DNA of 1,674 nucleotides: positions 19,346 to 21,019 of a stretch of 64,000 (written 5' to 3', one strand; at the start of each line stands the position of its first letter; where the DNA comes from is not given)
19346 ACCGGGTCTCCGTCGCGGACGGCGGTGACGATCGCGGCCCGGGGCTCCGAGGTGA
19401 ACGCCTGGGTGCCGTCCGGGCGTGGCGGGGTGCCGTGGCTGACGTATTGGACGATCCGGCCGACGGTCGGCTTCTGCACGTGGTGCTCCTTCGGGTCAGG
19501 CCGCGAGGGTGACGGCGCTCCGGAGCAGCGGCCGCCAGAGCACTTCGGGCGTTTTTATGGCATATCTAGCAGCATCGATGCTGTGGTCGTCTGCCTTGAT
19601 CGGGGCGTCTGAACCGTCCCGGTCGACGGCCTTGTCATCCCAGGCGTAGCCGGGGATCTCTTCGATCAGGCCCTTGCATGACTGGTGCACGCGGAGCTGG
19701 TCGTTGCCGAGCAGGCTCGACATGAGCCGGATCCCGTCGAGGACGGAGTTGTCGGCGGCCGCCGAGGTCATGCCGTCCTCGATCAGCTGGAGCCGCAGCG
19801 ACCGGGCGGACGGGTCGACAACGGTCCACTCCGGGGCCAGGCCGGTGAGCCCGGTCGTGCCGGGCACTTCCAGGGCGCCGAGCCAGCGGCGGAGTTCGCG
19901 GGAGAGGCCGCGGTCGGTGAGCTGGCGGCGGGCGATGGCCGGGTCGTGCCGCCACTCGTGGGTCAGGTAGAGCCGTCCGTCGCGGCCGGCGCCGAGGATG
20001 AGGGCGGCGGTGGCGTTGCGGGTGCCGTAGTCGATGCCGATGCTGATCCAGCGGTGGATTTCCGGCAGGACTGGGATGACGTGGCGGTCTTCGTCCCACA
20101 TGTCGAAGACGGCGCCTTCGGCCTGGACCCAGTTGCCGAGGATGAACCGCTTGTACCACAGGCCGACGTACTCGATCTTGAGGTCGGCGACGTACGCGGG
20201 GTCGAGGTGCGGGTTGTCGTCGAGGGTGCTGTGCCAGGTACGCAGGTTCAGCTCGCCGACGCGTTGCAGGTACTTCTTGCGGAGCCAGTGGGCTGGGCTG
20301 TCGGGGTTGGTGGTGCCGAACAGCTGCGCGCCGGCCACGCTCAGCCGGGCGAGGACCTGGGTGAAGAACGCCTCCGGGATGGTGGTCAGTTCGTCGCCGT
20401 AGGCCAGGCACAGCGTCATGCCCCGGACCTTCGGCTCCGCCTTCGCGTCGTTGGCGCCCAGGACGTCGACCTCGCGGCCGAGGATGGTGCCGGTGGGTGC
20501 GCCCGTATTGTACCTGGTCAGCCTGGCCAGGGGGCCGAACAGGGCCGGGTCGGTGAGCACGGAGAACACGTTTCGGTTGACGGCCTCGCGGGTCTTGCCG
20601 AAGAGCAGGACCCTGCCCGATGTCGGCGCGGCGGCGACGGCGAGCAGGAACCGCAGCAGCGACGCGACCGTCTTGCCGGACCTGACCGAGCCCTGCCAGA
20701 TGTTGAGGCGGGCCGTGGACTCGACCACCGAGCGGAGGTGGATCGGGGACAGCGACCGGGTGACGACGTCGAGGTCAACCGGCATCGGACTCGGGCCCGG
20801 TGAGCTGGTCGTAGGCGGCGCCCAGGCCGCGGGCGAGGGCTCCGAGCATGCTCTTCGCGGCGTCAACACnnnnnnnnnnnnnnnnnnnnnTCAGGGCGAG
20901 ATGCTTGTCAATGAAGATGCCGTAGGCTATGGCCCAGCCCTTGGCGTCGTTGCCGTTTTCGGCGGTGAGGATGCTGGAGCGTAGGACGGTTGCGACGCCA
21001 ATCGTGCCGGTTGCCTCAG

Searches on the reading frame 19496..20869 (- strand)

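Call 38: search_protein_families(library=phrogs, proteins=[window:19496-20869:-], max_evalue=0.00001)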
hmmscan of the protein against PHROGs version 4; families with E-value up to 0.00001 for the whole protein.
window:19496-20869:- (457 aa): 7 families
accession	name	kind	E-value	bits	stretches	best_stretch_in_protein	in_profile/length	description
phrog_2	-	head and packaging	2.5e-41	143.3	1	47-438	272-589/807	terminase large subunit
phrog_10250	-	head and packaging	7.6e-29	102.1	1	233-440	4-214/228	terminase large subunit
phrog_5653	-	head and packaging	2e-20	74.4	1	245-440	1-179/199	terminase large subunit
phrog_6672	-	head and packaging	7.3e-13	49.3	1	363-440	51-128/145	terminase large subunit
phrog_3717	-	head and packaging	3.2e-09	37.6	1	45-290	15-267/277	terminase large subunit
phrog_979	-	head and packaging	1.7e-08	34.6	0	48-198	161-312/642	terminase large subunit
phrog_22023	-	unknown function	6e-07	30.8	1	182-305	24-145/153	-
